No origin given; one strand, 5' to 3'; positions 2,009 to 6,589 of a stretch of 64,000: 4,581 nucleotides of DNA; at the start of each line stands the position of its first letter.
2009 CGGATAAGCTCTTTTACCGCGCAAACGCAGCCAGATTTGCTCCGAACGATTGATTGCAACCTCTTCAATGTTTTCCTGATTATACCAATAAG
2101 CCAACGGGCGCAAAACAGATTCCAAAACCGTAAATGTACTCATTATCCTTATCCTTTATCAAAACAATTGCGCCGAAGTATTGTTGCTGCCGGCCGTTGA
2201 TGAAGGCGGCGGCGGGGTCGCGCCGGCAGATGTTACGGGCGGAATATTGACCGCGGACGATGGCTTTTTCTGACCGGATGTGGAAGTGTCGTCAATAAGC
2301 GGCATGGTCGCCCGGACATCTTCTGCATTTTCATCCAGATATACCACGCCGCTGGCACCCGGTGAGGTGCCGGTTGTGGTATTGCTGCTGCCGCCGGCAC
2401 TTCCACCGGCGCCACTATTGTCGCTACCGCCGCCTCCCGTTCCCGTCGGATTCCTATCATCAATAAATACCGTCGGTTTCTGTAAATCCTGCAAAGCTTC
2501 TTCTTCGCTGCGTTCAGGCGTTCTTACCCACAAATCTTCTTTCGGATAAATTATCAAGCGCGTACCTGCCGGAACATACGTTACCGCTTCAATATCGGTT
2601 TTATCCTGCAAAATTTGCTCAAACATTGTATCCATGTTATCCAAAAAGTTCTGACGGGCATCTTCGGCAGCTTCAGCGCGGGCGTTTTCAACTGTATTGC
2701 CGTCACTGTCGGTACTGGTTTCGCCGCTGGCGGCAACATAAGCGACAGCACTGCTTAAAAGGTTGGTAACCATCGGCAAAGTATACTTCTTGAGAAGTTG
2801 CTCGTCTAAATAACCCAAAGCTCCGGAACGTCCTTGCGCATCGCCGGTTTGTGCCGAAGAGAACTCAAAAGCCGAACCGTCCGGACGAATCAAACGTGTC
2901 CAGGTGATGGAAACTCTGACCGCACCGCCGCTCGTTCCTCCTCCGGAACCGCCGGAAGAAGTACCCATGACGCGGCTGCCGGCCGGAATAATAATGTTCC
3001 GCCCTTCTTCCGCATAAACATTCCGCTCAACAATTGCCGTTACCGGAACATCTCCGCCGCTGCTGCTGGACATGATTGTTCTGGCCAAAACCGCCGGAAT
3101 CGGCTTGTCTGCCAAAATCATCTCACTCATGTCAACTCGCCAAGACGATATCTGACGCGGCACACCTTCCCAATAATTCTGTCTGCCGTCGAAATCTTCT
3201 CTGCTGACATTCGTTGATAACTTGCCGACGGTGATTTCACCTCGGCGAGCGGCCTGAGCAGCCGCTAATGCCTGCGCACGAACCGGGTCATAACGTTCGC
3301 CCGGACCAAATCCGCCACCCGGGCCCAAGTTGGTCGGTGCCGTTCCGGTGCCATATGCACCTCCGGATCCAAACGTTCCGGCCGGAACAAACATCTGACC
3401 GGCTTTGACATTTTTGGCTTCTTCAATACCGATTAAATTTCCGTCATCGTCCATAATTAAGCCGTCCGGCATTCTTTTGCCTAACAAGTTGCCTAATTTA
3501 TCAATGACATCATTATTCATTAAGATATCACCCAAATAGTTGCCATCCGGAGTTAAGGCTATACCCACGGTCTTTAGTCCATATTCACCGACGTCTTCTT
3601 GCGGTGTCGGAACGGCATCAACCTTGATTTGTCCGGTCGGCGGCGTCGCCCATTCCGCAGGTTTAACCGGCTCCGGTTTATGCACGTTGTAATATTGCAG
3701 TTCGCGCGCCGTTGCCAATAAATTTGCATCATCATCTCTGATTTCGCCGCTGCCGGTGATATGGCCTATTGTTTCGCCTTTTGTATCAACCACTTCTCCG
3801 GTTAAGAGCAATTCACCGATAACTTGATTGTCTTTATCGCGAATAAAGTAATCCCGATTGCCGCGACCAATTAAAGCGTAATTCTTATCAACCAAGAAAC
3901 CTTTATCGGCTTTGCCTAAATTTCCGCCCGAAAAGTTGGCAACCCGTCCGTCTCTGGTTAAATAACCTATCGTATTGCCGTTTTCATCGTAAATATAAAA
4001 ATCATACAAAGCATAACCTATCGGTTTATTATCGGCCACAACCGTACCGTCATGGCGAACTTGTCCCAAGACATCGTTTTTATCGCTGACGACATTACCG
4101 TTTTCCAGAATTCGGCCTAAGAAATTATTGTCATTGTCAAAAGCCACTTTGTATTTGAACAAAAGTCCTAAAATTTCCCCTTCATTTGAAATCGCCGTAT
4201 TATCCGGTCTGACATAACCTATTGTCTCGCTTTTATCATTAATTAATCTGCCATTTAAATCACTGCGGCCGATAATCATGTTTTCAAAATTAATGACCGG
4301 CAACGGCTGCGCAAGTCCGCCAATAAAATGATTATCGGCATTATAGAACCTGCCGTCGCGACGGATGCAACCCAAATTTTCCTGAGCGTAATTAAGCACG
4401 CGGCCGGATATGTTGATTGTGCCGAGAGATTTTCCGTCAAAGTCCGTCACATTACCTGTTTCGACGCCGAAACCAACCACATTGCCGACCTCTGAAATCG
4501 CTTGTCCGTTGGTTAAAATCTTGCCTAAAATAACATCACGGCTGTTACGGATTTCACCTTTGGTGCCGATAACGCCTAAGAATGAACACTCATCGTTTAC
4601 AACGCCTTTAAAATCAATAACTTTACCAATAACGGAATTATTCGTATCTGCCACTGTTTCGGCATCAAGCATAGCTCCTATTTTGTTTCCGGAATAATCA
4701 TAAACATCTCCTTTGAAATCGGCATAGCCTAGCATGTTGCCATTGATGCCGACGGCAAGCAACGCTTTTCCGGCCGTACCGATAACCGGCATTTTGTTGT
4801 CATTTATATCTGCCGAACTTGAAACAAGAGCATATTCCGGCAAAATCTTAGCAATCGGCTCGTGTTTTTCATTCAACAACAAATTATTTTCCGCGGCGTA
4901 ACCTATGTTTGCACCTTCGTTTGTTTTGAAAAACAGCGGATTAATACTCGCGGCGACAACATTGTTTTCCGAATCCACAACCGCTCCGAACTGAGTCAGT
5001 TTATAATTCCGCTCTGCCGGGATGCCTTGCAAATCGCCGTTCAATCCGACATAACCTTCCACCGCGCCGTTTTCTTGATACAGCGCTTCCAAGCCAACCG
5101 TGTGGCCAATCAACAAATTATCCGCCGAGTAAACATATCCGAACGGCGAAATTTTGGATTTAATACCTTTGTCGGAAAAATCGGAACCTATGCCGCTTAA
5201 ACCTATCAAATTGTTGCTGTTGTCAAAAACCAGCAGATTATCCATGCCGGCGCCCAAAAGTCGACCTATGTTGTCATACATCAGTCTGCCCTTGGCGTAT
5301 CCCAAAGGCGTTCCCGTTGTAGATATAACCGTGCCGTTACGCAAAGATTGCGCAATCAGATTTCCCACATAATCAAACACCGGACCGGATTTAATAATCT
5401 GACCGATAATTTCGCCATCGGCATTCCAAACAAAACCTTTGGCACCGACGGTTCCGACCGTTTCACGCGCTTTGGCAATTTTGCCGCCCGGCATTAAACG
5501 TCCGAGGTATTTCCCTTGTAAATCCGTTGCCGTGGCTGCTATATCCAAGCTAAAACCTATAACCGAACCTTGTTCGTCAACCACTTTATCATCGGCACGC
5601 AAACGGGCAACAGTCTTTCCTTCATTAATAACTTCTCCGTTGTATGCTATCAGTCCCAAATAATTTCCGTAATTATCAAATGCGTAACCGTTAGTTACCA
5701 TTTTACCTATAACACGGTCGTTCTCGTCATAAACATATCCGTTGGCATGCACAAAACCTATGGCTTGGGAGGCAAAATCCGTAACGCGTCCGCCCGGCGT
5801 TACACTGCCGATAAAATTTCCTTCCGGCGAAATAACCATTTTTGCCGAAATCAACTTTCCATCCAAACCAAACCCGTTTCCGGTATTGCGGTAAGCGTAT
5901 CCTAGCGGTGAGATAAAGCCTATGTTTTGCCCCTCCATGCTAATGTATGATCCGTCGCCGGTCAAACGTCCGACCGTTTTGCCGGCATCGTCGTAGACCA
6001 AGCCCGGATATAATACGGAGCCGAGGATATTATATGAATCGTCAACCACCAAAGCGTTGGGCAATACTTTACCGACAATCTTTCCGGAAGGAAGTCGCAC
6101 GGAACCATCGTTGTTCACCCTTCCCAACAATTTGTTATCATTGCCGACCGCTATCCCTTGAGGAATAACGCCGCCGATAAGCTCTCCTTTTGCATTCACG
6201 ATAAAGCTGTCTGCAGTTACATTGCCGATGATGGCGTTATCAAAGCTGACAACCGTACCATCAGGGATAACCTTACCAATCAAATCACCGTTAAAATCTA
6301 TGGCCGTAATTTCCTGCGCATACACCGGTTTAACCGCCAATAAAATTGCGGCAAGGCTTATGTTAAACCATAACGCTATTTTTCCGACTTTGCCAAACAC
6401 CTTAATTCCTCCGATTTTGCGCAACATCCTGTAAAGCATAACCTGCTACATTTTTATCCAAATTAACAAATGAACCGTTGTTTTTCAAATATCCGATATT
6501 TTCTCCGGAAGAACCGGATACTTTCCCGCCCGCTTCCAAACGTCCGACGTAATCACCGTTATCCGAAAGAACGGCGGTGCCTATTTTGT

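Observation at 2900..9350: Novel 17-residue (51-nt) tandem repeat family with consensus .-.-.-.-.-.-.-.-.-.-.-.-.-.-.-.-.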

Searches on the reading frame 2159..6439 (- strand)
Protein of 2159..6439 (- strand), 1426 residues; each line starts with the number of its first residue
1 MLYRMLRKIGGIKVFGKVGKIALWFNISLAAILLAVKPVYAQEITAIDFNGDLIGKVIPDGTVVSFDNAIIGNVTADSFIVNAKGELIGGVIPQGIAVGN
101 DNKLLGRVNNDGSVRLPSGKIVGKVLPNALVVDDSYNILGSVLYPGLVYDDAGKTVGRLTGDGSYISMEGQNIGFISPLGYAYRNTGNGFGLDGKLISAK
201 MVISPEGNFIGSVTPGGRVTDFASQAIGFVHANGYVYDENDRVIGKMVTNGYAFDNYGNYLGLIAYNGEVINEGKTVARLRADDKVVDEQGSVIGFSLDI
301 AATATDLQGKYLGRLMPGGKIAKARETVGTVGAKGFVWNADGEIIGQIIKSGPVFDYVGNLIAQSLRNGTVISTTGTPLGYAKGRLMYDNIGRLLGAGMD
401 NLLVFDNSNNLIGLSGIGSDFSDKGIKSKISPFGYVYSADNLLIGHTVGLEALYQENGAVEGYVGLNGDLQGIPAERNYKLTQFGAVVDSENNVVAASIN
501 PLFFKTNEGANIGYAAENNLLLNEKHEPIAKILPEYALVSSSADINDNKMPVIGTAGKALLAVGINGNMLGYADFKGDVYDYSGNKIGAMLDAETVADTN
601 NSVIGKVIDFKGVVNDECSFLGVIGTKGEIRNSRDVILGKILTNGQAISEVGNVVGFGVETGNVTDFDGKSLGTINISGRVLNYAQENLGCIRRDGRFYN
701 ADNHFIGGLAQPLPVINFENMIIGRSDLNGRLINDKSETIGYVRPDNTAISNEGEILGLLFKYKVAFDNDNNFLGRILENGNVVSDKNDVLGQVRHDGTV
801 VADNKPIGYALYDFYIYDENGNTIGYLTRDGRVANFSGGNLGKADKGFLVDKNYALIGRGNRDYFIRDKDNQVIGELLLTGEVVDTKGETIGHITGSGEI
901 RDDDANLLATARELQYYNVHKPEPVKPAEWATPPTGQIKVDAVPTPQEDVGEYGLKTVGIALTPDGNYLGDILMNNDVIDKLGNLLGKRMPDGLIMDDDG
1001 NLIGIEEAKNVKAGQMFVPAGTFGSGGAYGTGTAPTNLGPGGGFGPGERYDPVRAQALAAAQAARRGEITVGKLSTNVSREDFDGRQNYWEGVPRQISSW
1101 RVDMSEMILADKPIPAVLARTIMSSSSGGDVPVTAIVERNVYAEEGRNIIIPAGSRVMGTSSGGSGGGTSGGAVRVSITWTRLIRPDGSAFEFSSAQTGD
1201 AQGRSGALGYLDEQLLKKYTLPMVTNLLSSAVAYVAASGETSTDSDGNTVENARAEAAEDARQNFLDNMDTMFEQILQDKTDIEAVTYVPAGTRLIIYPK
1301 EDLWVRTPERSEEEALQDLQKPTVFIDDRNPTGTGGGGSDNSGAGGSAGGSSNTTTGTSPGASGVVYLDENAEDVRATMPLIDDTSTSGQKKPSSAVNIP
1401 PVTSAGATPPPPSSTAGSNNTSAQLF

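Call 5: search_protein_families(library=pfam, proteins=[window:2159-6439:-], max_evalue=0.01)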
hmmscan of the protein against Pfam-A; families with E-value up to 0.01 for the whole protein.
window:2159-6439:- (1426 aa): 4 families
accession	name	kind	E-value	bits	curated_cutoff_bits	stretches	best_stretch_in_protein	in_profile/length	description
PF21785.3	Bflower_2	-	5.1e-55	184.5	38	8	768-846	22-98/112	5-fold beta-flower protein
PF03743.19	TrbI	-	3.7e-31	108.9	35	1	1108-1303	2-186/188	Bacterial conjugation TrbI-like protein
PF21784.3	Bflower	-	1.2e-15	58.4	25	1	805-857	9-60/116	4-fold beta flower protein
PF12396.14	DUF3659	-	5.8e-09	36.1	24.8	0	201-247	13-55/61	Protein of unknown function (DUF3659)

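Call 10: search_protein_families(library=ncbifam, proteins=[window:2159-6439:-], max_evalue=0.001)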
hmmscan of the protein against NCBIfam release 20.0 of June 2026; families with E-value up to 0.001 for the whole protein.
window:2159-6439:- (1426 aa): 4 families
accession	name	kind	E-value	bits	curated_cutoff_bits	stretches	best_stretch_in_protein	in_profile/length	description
NF038092.1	T4SS_ComB10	equivalog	1.1e-32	113.1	300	1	1104-1312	20-218/225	DNA type IV secretion system protein ComB10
NF038091.1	T4SS_VirB10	equivalog_domain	2.5e-26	92.5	220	1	1104-1304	7-190/197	type IV secretion system protein VirB10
NF010405.0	PRK13831.1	subfamily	1.2e-10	41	386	1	1114-1294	251-416/433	IncP-type conjugal transfer protein TrbI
NF041422.1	VirB10_subf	subfamily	1.5e-06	28.1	400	1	1108-1266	215-368/404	VirB10/TraB/TrbI family type IV secretion system protein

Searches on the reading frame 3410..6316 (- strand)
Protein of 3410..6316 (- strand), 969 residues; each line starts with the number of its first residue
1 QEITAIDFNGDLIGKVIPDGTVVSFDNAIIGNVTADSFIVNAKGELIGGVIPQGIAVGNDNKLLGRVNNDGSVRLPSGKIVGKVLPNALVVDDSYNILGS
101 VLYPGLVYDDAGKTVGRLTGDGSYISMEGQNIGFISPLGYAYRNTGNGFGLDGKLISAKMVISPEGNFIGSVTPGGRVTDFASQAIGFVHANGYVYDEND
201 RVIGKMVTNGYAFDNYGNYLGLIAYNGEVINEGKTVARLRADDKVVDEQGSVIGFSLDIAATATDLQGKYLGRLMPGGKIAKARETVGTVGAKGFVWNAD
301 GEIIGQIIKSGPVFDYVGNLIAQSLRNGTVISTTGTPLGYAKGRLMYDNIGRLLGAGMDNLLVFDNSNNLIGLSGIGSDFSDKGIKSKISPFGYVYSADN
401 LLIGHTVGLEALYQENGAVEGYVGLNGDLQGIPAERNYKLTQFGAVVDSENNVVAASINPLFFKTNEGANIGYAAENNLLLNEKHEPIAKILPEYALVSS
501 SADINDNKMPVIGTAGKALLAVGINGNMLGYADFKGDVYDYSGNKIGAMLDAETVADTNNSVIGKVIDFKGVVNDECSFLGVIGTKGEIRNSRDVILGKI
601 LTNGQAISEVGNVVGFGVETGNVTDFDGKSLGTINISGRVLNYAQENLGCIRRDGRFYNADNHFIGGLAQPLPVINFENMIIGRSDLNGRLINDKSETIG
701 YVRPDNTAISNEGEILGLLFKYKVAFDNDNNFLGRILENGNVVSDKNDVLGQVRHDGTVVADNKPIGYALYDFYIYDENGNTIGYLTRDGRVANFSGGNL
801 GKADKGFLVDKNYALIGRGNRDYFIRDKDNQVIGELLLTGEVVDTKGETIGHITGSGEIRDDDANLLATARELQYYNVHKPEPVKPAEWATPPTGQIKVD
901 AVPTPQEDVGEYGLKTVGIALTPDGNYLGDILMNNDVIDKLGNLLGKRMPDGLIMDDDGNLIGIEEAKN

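Call 80: predict_structure(alignment_id=A2)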
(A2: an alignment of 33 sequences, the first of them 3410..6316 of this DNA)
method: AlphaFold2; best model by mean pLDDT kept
length: 969 residues; sequences in the alignment: 33
mean_pLDDT: 89.9   pTM: 0.83
mean pLDDT of the five models: 89.9, 89.0, 87.7, 87.3, 87.3
residues with pLDDT >= 90: 720; 70-90: 205; 50-70: 8; < 50: 36
segments of 3 or more residues with pLDDT < 50: 880-914
pLDDT, mean of each block of 10 residues (from residue 1): 84 89 89 88 89 93 90 87 95 95 93 92 93 95 91 90 92 88 91 93 93 94 92 92 92 94 95 95 93 92 94 94 96 94 93 92 92 90 85 90 91 93 90 85 94 94 87 91 89 93 83 92 94 91 89 89 93 94 92 89 94 94 96 95 95 94 95 96 96 95 97 96 95 94 93 97 96 95 93 90 91 91 95 95 96 94 95 82 41 34 29 59 89 88 89 90 80
secondary structure, 60 per line:
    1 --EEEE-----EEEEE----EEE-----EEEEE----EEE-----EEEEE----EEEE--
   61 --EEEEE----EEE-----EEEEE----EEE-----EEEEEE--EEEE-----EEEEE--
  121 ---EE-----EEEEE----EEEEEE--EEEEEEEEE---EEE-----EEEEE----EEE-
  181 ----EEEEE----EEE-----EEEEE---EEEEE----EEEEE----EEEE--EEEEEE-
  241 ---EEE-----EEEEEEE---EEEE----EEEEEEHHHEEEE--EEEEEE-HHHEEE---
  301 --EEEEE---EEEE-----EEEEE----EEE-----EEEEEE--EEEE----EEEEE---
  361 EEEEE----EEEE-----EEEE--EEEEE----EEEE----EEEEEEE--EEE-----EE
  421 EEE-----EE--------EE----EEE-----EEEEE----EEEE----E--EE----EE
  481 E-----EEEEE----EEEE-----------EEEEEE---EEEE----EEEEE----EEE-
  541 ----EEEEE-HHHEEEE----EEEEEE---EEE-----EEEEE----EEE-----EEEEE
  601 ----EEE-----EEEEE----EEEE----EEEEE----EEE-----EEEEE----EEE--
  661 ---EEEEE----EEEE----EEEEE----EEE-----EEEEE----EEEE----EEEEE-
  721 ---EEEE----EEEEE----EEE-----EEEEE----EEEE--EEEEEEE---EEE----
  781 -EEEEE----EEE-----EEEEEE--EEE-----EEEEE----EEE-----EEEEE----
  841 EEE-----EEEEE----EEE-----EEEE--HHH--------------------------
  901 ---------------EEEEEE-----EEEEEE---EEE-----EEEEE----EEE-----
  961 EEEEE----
elements in order (helices of 4 or more, strands of 3 or more residues): E3-6 E12-16 E21-23 E29-33 E38-40 E46-50 E55-58 E63-67 E72-74 E80-84 E89-91 E97-102 E105-108 E114-118 E131-135 E140-145 E148-156 E160-162 E168-172 E177-179 E185-189 E194-196 E202-206 E210-214 E219-223 E228-231 E234-239 E244-246 E252-258 E262-265 E270-275 E279-282 E285-290 E295-297 E303-307 E311-314 E320-324 E329-331 E337-342 E345-348 E353-357 E361-365 E370-373 E379-382 E385-389 E394-397 E402-408 E411-413 E419-423 E445-447 E453-457 E462-465 E479-481 E487-491 E496-499 E511-516 E520-523 E528-532 E537-539 E545-549 E554-557 E562-567 E571-573 E579-583 E588-590 E596-600 E605-607 E613-617 E622-625 E630-634 E639-641 E647-651 E656-658 E664-668 E673-676 E681-685 E690-692 E698-702 E707-710 E715-719 E724-727 E732-736 E741-743 E749-753 E758-761 E764-770 E774-776 E782-786 E791-793 E799-804 E807-809 E815-819 E824-826 E832-836 E841-843 E849-853 E858-860 E866-869 E916-921 E927-932 E936-938 E944-948 E953-955 E961-965
